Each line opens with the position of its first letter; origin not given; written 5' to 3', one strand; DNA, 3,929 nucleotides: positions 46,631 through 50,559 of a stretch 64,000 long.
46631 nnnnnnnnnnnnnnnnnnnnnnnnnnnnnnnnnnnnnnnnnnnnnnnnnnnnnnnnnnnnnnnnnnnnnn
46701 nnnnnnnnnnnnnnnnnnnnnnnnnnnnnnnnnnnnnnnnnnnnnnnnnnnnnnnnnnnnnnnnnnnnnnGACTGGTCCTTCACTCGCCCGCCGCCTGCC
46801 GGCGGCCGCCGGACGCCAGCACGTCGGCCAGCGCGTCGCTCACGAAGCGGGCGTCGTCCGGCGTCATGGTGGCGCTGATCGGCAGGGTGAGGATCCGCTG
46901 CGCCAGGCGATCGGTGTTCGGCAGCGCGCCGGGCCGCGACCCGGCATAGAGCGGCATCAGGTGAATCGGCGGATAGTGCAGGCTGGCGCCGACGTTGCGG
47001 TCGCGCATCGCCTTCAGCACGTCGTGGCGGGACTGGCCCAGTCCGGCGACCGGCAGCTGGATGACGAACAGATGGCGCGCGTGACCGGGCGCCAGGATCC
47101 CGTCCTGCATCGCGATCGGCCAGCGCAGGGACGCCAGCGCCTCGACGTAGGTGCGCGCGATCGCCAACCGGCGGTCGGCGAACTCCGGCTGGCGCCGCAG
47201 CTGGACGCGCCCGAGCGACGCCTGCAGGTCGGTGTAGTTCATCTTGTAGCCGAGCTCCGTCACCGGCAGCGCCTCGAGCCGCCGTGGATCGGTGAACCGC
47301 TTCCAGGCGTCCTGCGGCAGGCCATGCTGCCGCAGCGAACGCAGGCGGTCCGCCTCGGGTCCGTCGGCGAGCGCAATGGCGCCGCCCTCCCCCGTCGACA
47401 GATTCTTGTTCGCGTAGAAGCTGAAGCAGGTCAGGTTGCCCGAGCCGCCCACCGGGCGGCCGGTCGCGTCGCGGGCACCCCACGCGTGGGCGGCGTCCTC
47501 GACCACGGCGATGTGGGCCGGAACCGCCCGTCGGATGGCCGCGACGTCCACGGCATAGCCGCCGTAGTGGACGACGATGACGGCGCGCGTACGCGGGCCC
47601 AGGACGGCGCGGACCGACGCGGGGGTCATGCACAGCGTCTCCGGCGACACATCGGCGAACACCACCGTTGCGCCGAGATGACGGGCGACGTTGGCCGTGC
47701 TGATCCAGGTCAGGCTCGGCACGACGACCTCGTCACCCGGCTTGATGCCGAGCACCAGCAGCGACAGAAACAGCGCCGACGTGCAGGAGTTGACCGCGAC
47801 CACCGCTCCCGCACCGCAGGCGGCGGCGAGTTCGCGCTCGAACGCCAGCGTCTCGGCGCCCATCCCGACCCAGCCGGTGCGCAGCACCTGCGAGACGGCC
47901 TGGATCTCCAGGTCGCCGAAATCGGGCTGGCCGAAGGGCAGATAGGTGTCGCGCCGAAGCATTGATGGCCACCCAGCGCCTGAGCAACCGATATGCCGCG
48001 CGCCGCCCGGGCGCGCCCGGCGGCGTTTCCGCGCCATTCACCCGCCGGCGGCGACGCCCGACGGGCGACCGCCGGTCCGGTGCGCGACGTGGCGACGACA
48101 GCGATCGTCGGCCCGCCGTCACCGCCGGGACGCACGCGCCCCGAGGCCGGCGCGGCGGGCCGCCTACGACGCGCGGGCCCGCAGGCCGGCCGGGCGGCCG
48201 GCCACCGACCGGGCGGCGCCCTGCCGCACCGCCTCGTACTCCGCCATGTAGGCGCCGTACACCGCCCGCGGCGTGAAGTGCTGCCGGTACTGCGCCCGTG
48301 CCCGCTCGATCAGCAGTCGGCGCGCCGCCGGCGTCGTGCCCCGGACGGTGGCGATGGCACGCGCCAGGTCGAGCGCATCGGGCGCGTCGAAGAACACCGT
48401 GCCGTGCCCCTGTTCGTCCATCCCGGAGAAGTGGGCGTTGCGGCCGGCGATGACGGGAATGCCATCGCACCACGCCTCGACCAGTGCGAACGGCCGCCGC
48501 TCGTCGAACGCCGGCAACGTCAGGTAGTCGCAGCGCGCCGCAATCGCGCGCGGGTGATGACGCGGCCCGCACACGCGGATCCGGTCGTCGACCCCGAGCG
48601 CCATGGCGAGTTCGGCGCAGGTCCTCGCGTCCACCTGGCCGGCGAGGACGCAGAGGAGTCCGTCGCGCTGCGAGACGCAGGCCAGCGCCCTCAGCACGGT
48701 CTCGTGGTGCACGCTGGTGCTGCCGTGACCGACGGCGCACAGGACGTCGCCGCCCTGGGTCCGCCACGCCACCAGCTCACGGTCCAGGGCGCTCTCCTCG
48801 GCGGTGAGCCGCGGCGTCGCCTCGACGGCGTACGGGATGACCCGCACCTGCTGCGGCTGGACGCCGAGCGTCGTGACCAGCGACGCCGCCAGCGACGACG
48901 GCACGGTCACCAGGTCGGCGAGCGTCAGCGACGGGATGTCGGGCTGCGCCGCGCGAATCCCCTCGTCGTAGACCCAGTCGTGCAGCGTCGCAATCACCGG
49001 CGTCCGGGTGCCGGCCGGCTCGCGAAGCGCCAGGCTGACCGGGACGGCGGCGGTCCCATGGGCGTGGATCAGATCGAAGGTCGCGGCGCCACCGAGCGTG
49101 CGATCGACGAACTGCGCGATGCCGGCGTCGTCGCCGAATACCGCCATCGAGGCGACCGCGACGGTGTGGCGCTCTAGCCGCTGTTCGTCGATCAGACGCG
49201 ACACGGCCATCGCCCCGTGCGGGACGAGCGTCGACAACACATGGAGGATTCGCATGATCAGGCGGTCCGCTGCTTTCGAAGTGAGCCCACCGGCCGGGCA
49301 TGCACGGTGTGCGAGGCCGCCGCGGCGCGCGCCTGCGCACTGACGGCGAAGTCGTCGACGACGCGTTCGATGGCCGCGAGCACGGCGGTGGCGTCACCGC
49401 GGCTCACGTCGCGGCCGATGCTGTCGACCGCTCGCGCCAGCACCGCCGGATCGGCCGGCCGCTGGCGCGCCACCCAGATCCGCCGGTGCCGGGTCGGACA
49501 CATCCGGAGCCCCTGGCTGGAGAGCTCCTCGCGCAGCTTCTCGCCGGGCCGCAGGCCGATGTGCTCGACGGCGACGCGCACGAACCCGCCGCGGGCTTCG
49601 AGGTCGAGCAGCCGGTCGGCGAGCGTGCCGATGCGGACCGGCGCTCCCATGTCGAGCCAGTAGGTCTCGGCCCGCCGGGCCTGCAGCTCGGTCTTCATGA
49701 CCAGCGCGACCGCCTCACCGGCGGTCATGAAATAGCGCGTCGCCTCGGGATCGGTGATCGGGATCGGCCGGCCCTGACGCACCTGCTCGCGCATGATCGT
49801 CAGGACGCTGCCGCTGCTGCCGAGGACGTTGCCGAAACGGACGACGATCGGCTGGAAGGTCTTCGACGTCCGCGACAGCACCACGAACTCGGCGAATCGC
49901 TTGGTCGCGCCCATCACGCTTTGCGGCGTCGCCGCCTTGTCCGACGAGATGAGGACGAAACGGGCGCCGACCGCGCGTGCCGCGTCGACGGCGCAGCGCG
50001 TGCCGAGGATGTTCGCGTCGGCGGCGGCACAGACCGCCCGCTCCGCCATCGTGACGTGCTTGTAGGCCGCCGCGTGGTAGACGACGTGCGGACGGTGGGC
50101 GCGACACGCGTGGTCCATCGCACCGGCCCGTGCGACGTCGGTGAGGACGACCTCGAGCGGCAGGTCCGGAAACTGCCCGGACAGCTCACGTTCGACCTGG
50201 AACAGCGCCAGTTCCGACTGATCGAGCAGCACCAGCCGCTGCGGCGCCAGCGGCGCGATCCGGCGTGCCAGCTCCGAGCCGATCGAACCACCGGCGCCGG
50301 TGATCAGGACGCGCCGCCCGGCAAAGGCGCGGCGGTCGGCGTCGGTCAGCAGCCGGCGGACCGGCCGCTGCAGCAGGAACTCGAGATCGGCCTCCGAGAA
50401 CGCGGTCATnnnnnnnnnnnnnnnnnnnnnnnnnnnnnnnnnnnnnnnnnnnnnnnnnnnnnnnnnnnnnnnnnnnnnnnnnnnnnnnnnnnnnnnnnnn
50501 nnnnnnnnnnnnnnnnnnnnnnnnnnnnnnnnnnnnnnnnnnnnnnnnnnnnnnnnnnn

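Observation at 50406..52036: A second MotA/MotB stator pair translationally coupled inside the nonulosonate biosynthesis operon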

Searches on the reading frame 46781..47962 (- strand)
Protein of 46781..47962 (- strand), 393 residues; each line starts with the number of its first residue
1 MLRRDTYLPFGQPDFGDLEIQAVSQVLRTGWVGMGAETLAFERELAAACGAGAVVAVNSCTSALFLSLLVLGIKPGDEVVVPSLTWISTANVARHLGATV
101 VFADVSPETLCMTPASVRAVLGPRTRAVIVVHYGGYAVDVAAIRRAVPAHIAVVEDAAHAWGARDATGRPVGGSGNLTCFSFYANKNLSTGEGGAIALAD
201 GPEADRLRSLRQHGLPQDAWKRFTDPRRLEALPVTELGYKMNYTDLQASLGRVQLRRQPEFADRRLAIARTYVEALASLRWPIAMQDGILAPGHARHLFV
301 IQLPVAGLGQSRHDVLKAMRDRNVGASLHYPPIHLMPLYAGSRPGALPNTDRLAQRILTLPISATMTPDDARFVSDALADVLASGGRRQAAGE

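Call 18: search_protein_families(library=pfam, proteins=[window:46781-47962:-], max_evalue=0.001)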
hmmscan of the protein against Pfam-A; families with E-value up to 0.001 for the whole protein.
window:46781-47962:- (393 aa): 2 families
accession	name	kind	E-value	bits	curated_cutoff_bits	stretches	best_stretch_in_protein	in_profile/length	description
PF01041.23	DegT_DnrJ_EryC1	-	6.3e-101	338.6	19.8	1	17-378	5-359/360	DegT/DnrJ/EryC1/StrS aminotransferase family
PF00155.27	Aminotran_1_2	-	6.2e-05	22.8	19.7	1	40-107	46-123/361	Aminotransferase class I and II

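Call 19: search_protein_families(library=ncbifam, proteins=[window:46781-47962:-], max_evalue=0.00001)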
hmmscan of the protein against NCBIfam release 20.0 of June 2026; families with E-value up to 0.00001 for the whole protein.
window:46781-47962:- (393 aa): 9 families
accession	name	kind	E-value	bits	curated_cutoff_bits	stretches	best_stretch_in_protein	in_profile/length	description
NF008658.2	PRK11658.1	equivalog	1.7e-90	303.4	631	1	6-382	3-377/379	UDP-4-amino-4-deoxy-L-arabinose aminotransferase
TIGR03588.1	PseC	equivalog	1.1e-82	277.9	423.5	1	8-382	2-380/380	UDP-4-amino-4,6-dideoxy-N-acetyl-beta-L-altrosamine transaminase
NF008687.0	PRK11706.1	equivalog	1.6e-61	208.1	375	1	8-381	2-373/375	dTDP-4-amino-4,6-dideoxygalactose transaminase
TIGR04181.1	NHT_00031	hypoth_equivalog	1.3e-49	169.1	420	1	10-363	3-359/359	LegC family aminotransferase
TIGR02379.1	ECA_wecE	subfamily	1.1e-48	165.9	434.85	1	8-381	2-374/376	dTDP-4-amino-4,6-dideoxy-D-glucose transaminase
TIGR04427.1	PLP_DesI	equivalog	1e-47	163.1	650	1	11-385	24-386/390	dTDP-4-dehydro-6-deoxyglucose aminotransferase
NF011936.0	PRK15407.1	equivalog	7e-33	114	423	2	18-214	47-251/440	lipopolysaccharide biosynthesis protein RfbH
TIGR03947.1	viomycin_VioD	equivalog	1.5e-07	30.7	390.9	1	51-131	69-149/359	capreomycidine synthase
NF041364.1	GntC_guanitoxin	equivalog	1.2e-06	27.7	415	1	57-131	66-141/356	guanitoxin biosynthesis PLP-dependent (S)-gamma-hydroxy-L-arginine cyclodehydratase GntC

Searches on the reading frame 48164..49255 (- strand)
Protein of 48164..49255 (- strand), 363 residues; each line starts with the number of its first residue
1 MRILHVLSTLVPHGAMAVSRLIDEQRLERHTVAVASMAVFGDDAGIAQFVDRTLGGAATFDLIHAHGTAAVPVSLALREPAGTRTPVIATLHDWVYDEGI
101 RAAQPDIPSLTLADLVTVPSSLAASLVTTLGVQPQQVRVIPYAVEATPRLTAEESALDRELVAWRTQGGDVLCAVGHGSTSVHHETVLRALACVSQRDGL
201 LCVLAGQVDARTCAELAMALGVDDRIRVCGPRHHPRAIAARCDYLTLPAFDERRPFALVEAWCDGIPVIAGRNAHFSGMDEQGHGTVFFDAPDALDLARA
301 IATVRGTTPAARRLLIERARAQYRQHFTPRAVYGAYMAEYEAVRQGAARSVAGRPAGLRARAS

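Call 18: search_protein_families(library=pfam, proteins=[window:48164-49255:-], max_evalue=0.001)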
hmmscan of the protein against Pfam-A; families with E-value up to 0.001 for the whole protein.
window:48164-49255:- (363 aa): 4 families
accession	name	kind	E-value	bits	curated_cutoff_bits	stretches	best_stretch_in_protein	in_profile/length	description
PF13692.12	Glyco_trans_1_4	-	1.3e-10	42.1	27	1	172-303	4-138/142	Glycosyl transferases group 1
PF13439.12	Glyco_transf_4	-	7.6e-10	39.5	28.5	1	59-145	72-167/170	Glycosyltransferase Family 4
PF00534.26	Glycos_transf_1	-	1.6e-09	38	26.4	1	170-305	16-156/172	Glycosyl transferases group 1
PF13579.12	Glyco_trans_4_4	-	2.1e-09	38.4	29.7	1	50-142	63-157/158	Glycosyl transferase 4-like domain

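Call 19: search_protein_families(library=ncbifam, proteins=[window:48164-49255:-], max_evalue=0.00001)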
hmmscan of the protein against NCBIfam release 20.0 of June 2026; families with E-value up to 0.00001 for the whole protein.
window:48164-49255:- (363 aa): 4 families
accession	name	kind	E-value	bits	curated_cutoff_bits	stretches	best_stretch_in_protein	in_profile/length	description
TIGR03088.1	stp2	hypoth_equivalog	3.4e-11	42.8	409.05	1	114-342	139-372/374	TIGR03088 family PEP-CTERM/XrtA system glycosyltransferase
TIGR03999.1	thiol_BshA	equivalog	2.9e-08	33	273.7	1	58-343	83-373/375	N-acetyl-alpha-D-glucosaminyl L-malate synthase BshA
TIGR03449.1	mycothiol_MshA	equivalog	1.7e-06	27.2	462.5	1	122-339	175-399/406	D-inositol-3-phosphate glycosyltransferase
NF041876.1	EPS_EpsE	equivalog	9.6e-06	25.1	400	0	122-329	172-382/389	exopolysaccharide biosynthesis GT4 family glycosyltransferase EpsE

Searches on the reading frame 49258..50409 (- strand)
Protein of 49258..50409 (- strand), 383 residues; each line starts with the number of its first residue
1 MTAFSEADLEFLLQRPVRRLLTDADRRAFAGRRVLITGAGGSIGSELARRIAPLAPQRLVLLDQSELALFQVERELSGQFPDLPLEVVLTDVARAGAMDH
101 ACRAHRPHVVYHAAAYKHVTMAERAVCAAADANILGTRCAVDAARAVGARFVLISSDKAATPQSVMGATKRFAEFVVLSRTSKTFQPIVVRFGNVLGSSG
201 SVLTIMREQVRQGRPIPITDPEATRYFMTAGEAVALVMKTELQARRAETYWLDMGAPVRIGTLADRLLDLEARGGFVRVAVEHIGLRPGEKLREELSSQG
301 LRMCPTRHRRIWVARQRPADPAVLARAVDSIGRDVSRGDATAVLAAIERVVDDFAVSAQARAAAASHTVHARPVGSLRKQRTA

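Call 3: search_protein_families(library=pfam, proteins=[window:49258-50409:-], max_evalue=0.01)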
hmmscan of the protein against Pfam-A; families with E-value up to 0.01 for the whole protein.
window:49258-50409:- (383 aa): 5 families
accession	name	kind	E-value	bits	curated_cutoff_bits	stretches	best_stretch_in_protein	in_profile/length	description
PF02719.21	Polysacc_synt_2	-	9e-82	275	20.2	1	34-314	1-291/293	Polysaccharide biosynthesis protein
PF04321.23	RmlD_sub_bind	-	1.2e-17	64.4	27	1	33-220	2-177/287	RmlD substrate binding domain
PF01370.27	Epimerase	-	3.9e-17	62.9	20.9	1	34-237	1-221/240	NAD dependent epimerase/dehydratase family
PF16363.11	GDP_Man_Dehyd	-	1.7e-10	41.4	27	1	35-158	1-131/332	GDP-mannose 4,6 dehydratase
PF01073.25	3Beta_HSD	-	2.2e-05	24.1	22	1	35-162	1-122/280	3-beta hydroxysteroid dehydrogenase/isomerase family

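Call 4: search_protein_families(library=ncbifam, proteins=[window:49258-50409:-], max_evalue=0.01)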
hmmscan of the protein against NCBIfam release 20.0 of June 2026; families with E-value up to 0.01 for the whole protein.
window:49258-50409:- (383 aa): 27 families (the best 25 are shown)
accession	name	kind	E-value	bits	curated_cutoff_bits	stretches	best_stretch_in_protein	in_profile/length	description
TIGR03589.1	PseB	equivalog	1.6e-33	116.1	407.75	1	29-298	2-263/324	UDP-N-acetylglucosamine 4,6-dehydratase (inverting)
TIGR04130.1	FnlA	equivalog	5e-28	98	730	1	29-299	2-267/337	UDP-N-acetylglucosamine 4,6-dehydratase/5-epimerase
TIGR01214.1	rmlD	equivalog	1.6e-14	53.7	224.05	1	33-250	1-205/285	dTDP-4-dehydrorhamnose reductase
TIGR01181.1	dTDP_gluc_dehyt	equivalog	1.5e-08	34.1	365.1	1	33-158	1-127/321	dTDP-glucose 4,6-dehydratase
NF007582.0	PRK10217.1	equivalog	3.5e-08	32.9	698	1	32-148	2-116/355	dTDP-glucose 4,6-dehydratase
NF043036.1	ErythonDh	equivalog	6.2e-08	32.2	325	1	33-160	2-143/321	D-erythronate dehydrogenase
NF004825.0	PRK06181.1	equivalog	2e-07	30.6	215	1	27-101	2-73/268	SDR family oxidoreductase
TIGR01179.1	galE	equivalog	9.8e-07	27.9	262.3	1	33-199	1-180/332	UDP-glucose 4-epimerase GalE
NF004526.0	PRK05872.1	subfamily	1.5e-06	27.5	276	1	28-104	7-79/297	short-chain dehydrogenase/reductase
TIGR02622.1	CDP_4_6_dhtase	equivalog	2.2e-06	27.1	278.45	1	29-160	2-133/352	CDP-glucose 4,6-dehydratase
TIGR03466.1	HpnA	hypoth_equivalog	4.7e-06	25.7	367.65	1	33-161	2-117/327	hopanoid-associated sugar epimerase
NF007490.0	PRK10084.1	subfamily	1.3e-05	24.4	649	1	33-147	2-114/361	dTDP-glucose 4,6-dehydratase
NF004843.0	PRK06194.1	equivalog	2.1e-05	24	308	1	28-101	3-73/295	hypothetical protein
TIGR04180.1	EDH_00030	hypoth_equivalog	2.5e-05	23.5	475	1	34-156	1-120/297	NAD-dependent 4,6-dehydratase LegB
NF007956.0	PRK10675.1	subfamily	0.0003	20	394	1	33-157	2-124/338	UDP-glucose 4-epimerase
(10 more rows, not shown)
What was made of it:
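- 49258..50409 (-): PseB/CapD-like 4,6-dehydratase (Polysacc_synt_2), 383 aa; its start overlaps the motD stop (ATGA). TIGR03589 PseB scores 116 bits, far below its cut-off of 407.75 (calls 3, 4).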
